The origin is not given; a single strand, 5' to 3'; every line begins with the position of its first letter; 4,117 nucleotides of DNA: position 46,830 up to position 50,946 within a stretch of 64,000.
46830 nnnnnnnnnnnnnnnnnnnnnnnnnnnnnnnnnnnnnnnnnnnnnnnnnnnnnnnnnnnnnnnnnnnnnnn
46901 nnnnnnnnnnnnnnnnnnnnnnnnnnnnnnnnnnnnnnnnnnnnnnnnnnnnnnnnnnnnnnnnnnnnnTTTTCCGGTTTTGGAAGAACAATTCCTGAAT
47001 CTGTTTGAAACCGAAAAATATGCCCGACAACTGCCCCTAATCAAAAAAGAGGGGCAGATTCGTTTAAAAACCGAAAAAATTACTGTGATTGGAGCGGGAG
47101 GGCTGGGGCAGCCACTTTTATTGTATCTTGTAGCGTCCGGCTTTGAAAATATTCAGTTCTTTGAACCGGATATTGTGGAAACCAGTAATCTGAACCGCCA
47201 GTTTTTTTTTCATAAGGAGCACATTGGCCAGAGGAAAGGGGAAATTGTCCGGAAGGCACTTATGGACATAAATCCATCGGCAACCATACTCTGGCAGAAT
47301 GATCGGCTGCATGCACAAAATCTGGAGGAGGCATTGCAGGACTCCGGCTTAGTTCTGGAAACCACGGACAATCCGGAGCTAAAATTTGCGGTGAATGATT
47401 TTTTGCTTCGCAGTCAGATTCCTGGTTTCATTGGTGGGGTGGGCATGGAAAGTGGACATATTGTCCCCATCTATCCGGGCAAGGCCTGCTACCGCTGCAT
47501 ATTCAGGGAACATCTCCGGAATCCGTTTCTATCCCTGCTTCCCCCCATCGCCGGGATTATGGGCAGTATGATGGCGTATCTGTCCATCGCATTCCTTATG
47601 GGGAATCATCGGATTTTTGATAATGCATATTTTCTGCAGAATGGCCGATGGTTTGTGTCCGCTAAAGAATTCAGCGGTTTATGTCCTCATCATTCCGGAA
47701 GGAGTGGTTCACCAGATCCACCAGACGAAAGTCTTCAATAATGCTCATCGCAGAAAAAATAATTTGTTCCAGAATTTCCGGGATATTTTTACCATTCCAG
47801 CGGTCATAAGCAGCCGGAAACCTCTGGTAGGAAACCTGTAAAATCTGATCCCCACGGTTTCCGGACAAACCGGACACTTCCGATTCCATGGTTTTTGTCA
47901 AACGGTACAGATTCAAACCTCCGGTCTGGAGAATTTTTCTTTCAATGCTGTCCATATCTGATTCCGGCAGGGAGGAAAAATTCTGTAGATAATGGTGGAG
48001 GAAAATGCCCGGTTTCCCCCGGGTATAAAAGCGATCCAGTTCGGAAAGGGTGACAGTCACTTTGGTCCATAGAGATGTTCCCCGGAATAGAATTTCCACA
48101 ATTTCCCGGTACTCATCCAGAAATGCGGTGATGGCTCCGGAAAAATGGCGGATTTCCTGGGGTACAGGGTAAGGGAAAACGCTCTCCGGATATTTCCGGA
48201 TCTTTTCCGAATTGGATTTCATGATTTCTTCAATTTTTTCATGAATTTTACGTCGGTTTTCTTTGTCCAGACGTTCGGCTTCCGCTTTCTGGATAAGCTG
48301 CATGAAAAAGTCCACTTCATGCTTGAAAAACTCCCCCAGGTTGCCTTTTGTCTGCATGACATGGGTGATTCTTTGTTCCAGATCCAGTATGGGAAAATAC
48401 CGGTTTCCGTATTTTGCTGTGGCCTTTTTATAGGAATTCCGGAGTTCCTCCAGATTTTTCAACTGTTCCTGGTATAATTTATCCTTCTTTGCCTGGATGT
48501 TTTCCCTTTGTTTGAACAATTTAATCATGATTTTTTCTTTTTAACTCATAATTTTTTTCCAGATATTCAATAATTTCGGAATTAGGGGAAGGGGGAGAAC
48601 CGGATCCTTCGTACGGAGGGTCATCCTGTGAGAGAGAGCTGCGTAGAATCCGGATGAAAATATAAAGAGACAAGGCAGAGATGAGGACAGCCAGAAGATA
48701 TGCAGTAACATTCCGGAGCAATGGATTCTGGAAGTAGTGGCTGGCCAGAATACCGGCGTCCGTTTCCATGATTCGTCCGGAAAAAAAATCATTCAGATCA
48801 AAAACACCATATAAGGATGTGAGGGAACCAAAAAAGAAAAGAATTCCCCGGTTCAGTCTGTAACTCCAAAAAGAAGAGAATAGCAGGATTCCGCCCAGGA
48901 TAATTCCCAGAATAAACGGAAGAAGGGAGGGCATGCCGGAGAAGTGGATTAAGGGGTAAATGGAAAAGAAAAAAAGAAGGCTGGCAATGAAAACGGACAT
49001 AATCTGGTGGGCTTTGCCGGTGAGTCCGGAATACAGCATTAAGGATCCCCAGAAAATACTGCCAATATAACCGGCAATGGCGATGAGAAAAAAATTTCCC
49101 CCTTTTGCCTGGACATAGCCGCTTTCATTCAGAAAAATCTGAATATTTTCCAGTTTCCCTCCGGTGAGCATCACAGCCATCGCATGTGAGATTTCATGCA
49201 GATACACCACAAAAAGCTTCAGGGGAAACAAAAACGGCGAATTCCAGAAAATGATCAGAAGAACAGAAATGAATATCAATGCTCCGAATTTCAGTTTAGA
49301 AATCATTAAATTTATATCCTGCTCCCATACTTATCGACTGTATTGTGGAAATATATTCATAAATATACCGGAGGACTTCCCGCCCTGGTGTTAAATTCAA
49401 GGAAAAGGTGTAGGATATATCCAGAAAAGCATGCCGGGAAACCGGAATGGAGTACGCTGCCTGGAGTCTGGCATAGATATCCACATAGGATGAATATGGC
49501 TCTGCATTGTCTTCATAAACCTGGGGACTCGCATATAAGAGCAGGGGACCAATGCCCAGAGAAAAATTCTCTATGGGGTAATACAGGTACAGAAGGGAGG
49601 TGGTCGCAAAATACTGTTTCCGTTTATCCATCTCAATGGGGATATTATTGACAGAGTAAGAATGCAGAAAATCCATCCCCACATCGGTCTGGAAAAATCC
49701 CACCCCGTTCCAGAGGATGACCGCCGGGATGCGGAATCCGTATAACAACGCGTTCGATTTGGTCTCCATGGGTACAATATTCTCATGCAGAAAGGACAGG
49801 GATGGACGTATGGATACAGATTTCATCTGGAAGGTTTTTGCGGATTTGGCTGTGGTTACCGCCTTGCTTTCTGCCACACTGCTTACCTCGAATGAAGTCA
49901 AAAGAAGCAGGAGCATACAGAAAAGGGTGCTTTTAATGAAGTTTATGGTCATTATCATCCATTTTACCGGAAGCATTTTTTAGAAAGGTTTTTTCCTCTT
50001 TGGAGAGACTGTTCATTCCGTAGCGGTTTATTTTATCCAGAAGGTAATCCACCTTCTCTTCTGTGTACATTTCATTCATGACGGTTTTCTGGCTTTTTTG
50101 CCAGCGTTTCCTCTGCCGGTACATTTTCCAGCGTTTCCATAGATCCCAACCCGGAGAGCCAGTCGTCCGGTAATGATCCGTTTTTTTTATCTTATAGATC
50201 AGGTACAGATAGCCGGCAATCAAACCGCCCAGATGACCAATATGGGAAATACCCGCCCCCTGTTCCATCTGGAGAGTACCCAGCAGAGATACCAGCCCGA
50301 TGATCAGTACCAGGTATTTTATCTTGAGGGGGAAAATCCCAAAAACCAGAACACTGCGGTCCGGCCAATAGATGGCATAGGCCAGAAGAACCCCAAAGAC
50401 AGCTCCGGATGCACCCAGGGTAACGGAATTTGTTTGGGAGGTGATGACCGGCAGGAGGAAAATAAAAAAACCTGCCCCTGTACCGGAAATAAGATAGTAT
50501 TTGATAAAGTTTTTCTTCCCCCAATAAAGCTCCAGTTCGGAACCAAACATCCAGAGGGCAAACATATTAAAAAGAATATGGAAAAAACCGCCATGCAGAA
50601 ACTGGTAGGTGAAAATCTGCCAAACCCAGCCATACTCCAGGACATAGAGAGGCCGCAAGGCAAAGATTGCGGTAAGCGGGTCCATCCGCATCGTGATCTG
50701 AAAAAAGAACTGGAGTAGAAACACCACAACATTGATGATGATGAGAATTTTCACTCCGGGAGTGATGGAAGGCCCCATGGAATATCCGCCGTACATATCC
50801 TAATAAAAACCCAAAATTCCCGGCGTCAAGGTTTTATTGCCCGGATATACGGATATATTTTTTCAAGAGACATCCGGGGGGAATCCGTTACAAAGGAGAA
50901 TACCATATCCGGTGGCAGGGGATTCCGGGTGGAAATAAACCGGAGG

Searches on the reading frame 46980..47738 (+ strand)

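Call 77: search_protein_families(library=pfam, proteins=[window:46980-47738:+], max_evalue=0.001)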
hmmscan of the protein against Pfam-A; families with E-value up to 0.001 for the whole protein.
window:46980-47738:+ (253 aa): 1 family
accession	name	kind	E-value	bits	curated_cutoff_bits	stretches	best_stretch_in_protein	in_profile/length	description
PF00899.27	ThiF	-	5.3e-45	153.9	28.1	1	14-217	1-214/238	ThiF family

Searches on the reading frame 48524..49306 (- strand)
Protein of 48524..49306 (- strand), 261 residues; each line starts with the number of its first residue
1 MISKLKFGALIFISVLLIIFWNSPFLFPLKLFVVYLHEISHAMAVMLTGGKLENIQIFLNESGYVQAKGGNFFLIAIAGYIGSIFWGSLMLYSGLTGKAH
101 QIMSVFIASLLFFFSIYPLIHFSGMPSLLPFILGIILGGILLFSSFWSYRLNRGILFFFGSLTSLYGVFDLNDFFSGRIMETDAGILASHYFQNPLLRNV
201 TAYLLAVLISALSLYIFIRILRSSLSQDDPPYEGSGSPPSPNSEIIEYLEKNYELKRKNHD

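Call 77: search_protein_families(library=pfam, proteins=[window:48524-49306:-], max_evalue=0.001)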
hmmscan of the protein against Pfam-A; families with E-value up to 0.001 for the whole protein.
window:48524-49306:- (261 aa): 1 family
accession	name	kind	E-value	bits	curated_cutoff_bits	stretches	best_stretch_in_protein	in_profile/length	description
PF13398.12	Peptidase_M50B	-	2.2e-30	106.3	26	1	12-217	3-198/201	Peptidase M50B-like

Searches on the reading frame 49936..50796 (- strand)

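Call 76: search_protein_families(library=pfam, proteins=[window:49936-50796:-], max_evalue=0.0001)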
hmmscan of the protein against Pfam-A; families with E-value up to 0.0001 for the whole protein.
window:49936-50796:- (287 aa): 3 families
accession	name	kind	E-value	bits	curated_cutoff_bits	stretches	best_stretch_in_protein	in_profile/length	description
PF01694.28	Rhomboid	-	7.2e-31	107.7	22.6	1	58-203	4-141/143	Rhomboid domain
PF08551.15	DUF1751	-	2.2e-09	38.2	22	1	54-123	6-73/99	Eukaryotic integral membrane protein (DUF1751)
PF20216.3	DUF6576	-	1.5e-08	35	27.3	1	246-277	15-46/47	Family of unknown function (DUF6576)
